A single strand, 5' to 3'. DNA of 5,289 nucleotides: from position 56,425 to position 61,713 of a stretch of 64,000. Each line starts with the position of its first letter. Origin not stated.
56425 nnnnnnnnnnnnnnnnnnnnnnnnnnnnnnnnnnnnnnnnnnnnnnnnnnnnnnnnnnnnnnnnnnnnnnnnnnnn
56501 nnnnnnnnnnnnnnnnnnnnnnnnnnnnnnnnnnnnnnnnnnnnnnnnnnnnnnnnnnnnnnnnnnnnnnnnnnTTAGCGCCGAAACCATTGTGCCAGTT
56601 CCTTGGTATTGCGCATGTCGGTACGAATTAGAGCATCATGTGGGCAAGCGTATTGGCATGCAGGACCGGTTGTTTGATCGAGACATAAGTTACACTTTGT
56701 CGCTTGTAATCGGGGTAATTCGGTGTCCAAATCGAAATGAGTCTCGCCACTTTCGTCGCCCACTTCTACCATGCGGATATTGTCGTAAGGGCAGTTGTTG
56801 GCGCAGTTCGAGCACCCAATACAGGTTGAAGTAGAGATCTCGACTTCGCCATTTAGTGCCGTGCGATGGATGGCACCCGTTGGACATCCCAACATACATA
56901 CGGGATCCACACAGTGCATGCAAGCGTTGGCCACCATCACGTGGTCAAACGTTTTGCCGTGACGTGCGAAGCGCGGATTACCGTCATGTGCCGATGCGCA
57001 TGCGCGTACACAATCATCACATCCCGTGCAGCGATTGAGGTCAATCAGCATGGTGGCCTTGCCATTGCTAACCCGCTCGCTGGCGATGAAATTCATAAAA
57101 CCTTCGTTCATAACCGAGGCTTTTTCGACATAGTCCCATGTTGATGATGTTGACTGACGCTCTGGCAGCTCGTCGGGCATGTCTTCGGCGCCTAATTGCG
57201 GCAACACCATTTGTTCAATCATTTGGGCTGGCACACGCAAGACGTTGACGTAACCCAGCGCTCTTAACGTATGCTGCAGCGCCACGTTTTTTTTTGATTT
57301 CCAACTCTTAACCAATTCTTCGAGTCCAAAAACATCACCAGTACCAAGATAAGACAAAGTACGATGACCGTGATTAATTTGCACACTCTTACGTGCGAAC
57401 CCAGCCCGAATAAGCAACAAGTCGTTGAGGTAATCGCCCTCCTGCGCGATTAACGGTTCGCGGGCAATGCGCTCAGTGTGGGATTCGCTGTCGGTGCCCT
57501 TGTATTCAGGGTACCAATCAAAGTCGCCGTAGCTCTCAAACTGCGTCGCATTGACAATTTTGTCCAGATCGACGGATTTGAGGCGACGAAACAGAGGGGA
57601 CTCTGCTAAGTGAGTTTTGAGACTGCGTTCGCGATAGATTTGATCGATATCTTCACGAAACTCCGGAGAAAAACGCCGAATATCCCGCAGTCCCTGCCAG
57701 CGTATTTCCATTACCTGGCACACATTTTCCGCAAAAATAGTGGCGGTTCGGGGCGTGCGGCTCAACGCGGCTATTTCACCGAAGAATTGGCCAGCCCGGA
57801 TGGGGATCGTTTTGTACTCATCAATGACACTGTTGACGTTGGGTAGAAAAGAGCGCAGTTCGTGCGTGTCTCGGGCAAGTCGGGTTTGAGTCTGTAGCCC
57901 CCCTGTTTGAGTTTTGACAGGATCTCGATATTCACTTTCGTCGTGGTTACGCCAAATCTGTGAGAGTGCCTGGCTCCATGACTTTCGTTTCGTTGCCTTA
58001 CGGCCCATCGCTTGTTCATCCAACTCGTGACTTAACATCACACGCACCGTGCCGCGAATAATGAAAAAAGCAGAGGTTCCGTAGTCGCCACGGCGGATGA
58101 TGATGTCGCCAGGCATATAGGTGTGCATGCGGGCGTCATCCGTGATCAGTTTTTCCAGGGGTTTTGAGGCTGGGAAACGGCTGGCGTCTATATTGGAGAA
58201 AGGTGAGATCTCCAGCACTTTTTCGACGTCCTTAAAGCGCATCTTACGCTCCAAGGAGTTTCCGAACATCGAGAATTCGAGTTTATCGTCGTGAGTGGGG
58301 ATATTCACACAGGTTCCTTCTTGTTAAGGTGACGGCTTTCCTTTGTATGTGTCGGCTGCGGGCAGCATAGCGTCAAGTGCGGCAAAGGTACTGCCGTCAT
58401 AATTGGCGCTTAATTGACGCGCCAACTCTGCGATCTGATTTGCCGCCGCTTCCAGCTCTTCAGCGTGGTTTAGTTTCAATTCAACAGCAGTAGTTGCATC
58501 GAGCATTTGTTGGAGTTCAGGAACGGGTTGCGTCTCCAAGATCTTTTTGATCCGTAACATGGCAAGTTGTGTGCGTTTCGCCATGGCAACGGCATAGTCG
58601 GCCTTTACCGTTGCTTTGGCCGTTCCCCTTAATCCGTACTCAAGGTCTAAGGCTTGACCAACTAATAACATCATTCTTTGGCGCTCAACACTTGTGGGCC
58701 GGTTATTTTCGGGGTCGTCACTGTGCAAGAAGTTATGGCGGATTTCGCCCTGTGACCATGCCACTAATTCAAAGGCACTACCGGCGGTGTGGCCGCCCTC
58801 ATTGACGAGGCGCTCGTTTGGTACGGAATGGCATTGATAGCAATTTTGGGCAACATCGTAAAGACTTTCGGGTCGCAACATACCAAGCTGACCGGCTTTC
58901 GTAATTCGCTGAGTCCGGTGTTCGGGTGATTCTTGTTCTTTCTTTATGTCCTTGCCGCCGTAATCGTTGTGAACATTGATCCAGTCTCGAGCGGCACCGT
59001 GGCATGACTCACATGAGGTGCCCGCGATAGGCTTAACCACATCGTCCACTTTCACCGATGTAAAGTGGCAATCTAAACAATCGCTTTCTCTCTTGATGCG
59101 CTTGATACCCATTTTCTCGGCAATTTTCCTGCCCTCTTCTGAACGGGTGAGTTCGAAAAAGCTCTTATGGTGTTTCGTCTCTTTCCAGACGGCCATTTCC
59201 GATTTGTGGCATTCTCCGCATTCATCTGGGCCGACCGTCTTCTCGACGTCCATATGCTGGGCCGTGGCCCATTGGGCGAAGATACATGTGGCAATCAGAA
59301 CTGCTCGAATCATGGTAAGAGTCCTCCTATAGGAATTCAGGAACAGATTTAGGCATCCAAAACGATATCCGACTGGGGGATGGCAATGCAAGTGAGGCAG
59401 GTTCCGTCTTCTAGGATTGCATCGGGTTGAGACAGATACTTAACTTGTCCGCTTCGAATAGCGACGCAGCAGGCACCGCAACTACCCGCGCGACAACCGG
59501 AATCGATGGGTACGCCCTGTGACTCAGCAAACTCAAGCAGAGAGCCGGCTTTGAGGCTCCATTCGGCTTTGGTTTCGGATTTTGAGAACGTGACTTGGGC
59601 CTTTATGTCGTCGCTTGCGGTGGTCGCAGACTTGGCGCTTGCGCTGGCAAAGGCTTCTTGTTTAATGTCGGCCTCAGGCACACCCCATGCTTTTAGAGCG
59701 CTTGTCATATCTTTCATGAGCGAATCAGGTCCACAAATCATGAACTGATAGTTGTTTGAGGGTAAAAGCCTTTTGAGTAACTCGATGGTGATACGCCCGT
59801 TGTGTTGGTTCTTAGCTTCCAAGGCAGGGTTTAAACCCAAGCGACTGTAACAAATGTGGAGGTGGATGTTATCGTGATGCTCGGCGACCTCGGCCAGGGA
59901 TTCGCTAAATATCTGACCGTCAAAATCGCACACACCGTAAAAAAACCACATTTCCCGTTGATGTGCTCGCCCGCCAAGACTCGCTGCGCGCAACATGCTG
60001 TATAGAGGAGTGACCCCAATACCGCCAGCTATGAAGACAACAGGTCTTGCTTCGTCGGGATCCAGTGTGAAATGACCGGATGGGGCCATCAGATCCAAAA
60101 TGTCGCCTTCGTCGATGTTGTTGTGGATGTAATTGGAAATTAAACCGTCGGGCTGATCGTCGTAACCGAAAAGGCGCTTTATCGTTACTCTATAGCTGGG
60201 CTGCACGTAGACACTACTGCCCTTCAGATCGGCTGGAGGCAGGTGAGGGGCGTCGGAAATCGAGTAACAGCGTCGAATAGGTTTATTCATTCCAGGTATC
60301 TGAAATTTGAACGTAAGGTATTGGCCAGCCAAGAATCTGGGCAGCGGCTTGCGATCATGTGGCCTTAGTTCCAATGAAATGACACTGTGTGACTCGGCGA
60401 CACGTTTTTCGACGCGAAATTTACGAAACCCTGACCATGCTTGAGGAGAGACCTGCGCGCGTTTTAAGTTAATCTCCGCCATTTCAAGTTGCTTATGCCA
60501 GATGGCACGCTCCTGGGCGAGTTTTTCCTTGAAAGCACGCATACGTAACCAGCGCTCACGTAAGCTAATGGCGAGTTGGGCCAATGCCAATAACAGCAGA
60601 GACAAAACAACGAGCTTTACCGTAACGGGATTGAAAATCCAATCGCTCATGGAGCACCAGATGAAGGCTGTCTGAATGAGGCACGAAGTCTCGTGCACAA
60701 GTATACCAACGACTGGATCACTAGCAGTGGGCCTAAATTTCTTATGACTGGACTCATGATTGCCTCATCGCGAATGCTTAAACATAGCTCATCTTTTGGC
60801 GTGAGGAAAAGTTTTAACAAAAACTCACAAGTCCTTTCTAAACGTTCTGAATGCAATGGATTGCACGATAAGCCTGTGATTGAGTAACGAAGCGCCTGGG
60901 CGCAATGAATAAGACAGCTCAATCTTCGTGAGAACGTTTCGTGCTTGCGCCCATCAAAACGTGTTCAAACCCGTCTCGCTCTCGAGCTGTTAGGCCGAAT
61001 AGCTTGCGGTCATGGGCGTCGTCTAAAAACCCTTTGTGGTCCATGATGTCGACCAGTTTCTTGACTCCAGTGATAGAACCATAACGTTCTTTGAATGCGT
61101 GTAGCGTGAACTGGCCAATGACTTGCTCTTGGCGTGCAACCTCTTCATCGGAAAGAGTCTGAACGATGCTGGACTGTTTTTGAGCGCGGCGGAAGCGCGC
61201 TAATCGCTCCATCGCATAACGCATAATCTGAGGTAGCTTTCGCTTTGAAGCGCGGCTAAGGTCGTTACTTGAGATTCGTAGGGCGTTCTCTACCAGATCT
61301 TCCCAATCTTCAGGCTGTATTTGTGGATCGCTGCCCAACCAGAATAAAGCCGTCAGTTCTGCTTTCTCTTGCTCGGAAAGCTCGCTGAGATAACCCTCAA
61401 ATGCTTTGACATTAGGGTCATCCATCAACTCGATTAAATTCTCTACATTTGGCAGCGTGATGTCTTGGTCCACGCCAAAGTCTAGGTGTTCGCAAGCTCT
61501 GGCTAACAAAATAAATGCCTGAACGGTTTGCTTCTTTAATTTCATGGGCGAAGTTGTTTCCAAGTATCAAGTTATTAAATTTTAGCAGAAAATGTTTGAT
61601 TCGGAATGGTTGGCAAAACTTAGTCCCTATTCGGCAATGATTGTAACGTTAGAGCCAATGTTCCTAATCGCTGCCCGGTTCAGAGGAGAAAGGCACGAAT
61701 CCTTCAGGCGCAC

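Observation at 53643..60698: Electron-transfer operon: membrane-anchored FNR-ferredoxin reductase, tetraheme cytochrome, cNMP-binding/4Fe-4S fusion, membrane subunit and decaheme cytochrome. Possibly a cyclic-nucleotide-gated NAD(P)H-to-periplasm conduit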

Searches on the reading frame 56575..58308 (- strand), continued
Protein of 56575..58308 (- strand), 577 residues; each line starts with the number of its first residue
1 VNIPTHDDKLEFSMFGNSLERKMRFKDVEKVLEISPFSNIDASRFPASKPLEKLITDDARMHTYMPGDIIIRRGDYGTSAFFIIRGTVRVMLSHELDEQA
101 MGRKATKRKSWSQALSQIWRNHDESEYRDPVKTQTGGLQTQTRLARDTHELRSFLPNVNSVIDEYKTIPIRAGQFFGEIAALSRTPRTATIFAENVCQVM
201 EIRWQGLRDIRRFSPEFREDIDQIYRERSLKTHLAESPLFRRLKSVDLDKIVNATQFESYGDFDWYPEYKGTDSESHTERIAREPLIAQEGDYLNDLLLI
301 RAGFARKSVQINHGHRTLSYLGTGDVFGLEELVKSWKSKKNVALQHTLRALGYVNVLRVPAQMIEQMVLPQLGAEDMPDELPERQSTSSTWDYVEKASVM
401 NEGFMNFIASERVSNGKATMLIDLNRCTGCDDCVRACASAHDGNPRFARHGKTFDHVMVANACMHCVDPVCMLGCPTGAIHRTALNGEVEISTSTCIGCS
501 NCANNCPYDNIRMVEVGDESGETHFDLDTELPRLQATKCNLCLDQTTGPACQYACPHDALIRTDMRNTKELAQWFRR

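Call 37: predict_structure(alignment_id=A1)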
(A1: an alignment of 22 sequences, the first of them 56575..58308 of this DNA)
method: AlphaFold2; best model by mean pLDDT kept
length: 577 residues; sequences in the alignment: 22
mean_pLDDT: 69.8   pTM: 0.68
mean pLDDT of the five models: 69.8, 64.8, 64.0, 63.7, 62.3
residues with pLDDT >= 90: 79; 70-90: 225; 50-70: 178; < 50: 95
segments of 3 or more residues with pLDDT < 50: 1-20, 121-137, 263-273, 386-399, 443-448, 462-474, 484-487, 540-546
pLDDT, mean of each block of 10 residues (from residue 1): 28 34 79 90 88 86 86 74 92 62 54 64 38 44 62 77 85 87 73 90 83 88 85 84 91 90 47 56 83 89 77 70 82 89 87 84 93 79 54 45 64 60 74 65 47 68 46 55 52 61 57 59 56 57 50 78 74 73
secondary structure, 60 per line:
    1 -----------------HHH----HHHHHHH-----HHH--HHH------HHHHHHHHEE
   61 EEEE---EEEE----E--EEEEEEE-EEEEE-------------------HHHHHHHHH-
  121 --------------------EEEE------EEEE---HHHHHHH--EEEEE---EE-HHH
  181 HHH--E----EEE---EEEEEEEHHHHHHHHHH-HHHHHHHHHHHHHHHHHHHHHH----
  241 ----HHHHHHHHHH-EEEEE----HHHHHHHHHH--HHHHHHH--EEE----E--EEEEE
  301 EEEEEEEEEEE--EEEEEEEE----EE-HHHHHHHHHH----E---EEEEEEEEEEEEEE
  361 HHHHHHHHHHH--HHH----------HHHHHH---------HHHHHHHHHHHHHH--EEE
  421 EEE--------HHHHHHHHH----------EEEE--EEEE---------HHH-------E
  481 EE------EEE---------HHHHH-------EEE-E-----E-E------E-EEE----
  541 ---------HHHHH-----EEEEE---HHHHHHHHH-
elements in order: H25-31 H51-58 E59-64 E68-71 E79-85 E87-91 H111-119 E141-144 E151-154 H158-164 E167-171 H178-183 E191-193 E197-203 H204-213 H215-236 H245-254 E256-260 H265-274 H277-283 E286-288 E296-311 E314-321 H329-338 E347-360 H361-371 H387-392 H402-415 E418-423 H432-440 E451-454 E457-460 E480-482 E489-491 H501-505 E513-515 E534-536 H550-554 E560-564 H568-576

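Call 42: find_encoding_contigs(protein=P0001, flank=1000, max_places=3)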
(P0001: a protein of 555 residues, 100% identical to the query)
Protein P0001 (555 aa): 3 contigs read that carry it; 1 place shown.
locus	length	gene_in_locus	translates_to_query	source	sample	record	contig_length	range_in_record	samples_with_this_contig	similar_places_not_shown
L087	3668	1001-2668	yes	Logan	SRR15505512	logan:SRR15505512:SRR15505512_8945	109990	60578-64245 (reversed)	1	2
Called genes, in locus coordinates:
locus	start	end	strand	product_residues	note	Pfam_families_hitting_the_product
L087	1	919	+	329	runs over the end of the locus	PF09699:Paired_CXXCH_1 (faint), PF13435:Cytochrome_C554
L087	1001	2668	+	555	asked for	PF00027:cNMP_binding (weak), PF13484:Fer4_16 (faint), PF00037:Fer4 (faint), PF12797:Fer4_2 (faint), PF12837:Fer4_6 (faint), PF13237:Fer4_10 (faint), PF13247:Fer4_11, PF12838:Fer4_7, +1 more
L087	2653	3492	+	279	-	-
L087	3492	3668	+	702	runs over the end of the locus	PF02085:Cytochrom_CIII (faint), PF14522:Cytochrome_C7 (faint), PF14537:Cytochrom_c3_2 (faint), PF22113:Mtrc-MtrF_II-IV_dom (faint)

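Call 43: list_cluster_members(proteins=[P0001, P0121, P0002])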
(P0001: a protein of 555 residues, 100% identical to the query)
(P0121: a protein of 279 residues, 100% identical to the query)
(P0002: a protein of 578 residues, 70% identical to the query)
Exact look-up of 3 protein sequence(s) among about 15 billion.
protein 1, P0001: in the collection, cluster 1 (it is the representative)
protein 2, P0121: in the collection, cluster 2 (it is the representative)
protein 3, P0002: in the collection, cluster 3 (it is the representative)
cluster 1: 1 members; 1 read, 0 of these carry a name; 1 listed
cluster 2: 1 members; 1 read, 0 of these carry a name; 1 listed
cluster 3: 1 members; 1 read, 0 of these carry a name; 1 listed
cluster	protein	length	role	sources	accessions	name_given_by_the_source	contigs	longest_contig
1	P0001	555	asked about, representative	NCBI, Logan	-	-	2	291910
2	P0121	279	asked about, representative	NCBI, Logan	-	-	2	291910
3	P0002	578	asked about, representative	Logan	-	-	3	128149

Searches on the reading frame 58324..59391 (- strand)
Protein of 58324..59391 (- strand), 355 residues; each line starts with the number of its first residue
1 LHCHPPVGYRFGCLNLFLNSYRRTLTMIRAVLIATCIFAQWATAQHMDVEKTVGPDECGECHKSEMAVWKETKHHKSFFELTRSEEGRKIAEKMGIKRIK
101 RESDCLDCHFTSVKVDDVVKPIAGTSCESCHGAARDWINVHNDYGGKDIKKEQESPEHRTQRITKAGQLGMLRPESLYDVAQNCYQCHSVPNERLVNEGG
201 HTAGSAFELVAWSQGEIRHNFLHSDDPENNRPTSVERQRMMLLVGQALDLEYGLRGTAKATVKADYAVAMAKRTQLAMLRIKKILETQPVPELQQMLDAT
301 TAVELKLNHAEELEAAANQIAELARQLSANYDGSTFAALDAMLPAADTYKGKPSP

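Call 3: search_protein_families(library=pfam, proteins=[window:58324-59391:-], max_evalue=0.01)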
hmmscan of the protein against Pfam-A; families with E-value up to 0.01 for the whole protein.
window:58324-59391:- (355 aa): 5 families
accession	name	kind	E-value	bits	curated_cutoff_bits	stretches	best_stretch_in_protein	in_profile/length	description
PF13435.11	Cytochrome_C554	-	2.1e-15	57.9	20.8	1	57-132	1-84/84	Cytochrome c554 and c-prime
PF14537.11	Cytochrom_c3_2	-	5.5e-05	24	25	0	101-188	5-64/79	Cytochrome c3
PF14522.11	Cytochrome_C7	-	0.00017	21.8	24.8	0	100-189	10-67/67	Cytochrome c7 and related cytochrome c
PF09699.15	Paired_CXXCH_1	-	0.0004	20.5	20.6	0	120-133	2-15/41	Doubled CXXCH motif (Paired_CXXCH_1)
PF22113.1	Mtrc-MtrF_II-IV_dom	-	0.0019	18.2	30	0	102-200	6-100/176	Outer membrane cytochrome MtrC/MtrF-like, domains II/IV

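Call 4: search_protein_families(library=ncbifam, proteins=[window:58324-59391:-], max_evalue=0.01)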
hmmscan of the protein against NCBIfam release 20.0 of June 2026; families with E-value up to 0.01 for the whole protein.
window:58324-59391:- (355 aa): 5 families
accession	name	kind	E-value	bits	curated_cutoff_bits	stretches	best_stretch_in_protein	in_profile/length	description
NF043010.1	Cyt554_Nsmonas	equivalog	9.8e-13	48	400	1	27-168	4-149/238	cytochrome c-550 CycA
NF041198.1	UshA_like_PCGU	equivalog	3.5e-09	35.8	275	1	45-139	398-487/519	UshA-like (seleno)protein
NF043011.1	CytC7_Geobact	equivalog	0.0021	18.5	120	0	101-133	43-76/89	cytochrome c7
TIGR01905.1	paired_CXXCH_1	subfamily_domain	0.0052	16.7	25.2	0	120-134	2-16/41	doubled CXXCH domain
NF041028.1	decahem_GSU2203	exception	0.0092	15.2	325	0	33-81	9-63/317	GSU2203 family decaheme c-type cytochrome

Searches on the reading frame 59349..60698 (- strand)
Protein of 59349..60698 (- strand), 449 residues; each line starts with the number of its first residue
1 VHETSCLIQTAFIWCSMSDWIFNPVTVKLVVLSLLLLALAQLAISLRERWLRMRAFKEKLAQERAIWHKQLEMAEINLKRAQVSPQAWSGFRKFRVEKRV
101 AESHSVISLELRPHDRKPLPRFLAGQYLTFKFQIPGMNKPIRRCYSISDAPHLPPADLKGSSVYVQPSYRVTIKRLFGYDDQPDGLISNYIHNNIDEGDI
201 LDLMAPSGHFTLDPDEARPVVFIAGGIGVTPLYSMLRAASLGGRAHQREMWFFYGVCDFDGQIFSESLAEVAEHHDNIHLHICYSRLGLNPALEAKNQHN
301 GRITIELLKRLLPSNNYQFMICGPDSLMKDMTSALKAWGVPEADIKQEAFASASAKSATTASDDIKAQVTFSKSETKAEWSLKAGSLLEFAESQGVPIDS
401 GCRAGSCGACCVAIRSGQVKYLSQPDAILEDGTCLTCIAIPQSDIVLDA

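Call 3: search_protein_families(library=pfam, proteins=[window:59349-60698:-], max_evalue=0.01)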
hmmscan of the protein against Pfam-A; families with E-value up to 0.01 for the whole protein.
window:59349-60698:- (449 aa): 4 families
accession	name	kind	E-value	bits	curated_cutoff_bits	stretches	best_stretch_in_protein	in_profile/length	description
PF00175.26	NAD_binding_1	-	2e-15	57.8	22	1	222-331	1-107/109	Oxidoreductase NAD-binding domain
PF00111.32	Fer2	-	5e-10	39.6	21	1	385-441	16-76/77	2Fe-2S iron-sulfur cluster binding domain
PF00970.30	FAD_binding_6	-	7.8e-06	26.6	21.1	1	94-210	2-97/99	Oxidoreductase FAD-binding domain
PF08030.17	NAD_binding_6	-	1.7e-05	25.4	22.2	1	220-282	4-72/156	Ferric reductase NAD binding domain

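Call 4: search_protein_families(library=ncbifam, proteins=[window:59349-60698:-], max_evalue=0.01)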
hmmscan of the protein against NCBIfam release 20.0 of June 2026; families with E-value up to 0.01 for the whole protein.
window:59349-60698:- (449 aa): 25 families
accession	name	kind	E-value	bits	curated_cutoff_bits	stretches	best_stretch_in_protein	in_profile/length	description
NF009805.0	PRK13289.1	equivalog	2.7e-61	207.7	432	1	82-354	145-396/399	NO-inducible flavohemoprotein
TIGR02160.1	PA_CoA_Oxy5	hypoth_equivalog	4.6e-35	121.1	420.8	1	107-446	19-347/352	1,2-phenylacetyl-CoA epoxidase subunit PaaE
NF007964.0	PRK10684.1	equivalog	1.8e-33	115.9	383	1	93-447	11-332/333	NADH oxidoreductase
NF058606.1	GlBtMonoRdsGbcB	equivalog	8.1e-30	103.9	500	1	82-448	3-361/362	glycine betaine monooxygenase reductase subunit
NF040810.1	BenC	equivalog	6e-29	101.2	430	2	96-352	109-332/333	benzoate 1,2-dioxygenase electron transfer component BenC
NF045803.1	MethMoxFADbindMmoC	equivalog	2.1e-28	99.1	500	2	104-351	119-341/343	aromatic/alkene monooxygenase hydroxylase FAD-binding subunit MmoC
NF008822.0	PRK11872.1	equivalog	1.1e-20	74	402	1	98-353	115-338/341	anthranilate 1,2-dioxygenase electron transfer component AntC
TIGR01941.1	nqrF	equivalog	1.3e-18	67.1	295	1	180-349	235-402/405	NADH:ubiquinone reductase (Na(+)-transporting) subunit F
NF007985.1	PRK10713.1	equivalog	5e-15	54.8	75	1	369-448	1-80/81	class I ribonucleotide reductase maintenance protein YfaE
NF004317.0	PRK05713.1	equivalog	5.5e-13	48.8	338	2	208-283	182-256/312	iron-sulfur-binding ferredoxin reductase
NF006220.0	PRK08345.1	subfamily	4.3e-11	42.6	395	1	185-339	81-240/294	cytochrome-c3 hydrogenase subunit gamma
TIGR02008.1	fdx_plant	subfamily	8.4e-11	41.5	81.15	1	386-447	24-88/97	ferredoxin [2Fe-2S]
NF040830.1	sulfhyd_ShyC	equivalog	3e-09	36.5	600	1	185-282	76-171/288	NAD(P)-dependent hydrogenase/sulfhydrogenase 2 subunit gamma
NF052252.1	flav_redu_LuxG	exception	7.5e-08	31.8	340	1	188-333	73-211/232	flavin mononucleotide reductase LuxG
NF041393.1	Frdxn_Halo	equivalog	4.8e-07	29.7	150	1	385-446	46-111/128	ferredoxin Fer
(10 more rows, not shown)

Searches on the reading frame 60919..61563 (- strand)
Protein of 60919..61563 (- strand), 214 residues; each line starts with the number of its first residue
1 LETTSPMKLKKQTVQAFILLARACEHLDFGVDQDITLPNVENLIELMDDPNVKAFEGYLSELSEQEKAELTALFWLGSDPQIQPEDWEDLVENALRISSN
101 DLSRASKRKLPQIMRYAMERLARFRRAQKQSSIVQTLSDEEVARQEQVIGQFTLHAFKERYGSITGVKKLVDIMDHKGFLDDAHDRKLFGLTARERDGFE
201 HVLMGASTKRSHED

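Call 53: search_protein_families(library=pfam, proteins=[window:60919-61563:-], max_evalue=0.001)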
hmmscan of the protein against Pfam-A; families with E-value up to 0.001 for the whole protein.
window:60919-61563:- (214 aa): 1 family
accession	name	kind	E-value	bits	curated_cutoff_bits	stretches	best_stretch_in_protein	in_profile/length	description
PF12616.13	DUF3775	-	3.9e-09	36.7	27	1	56-99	5-47/73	Protein of unknown function (DUF3775)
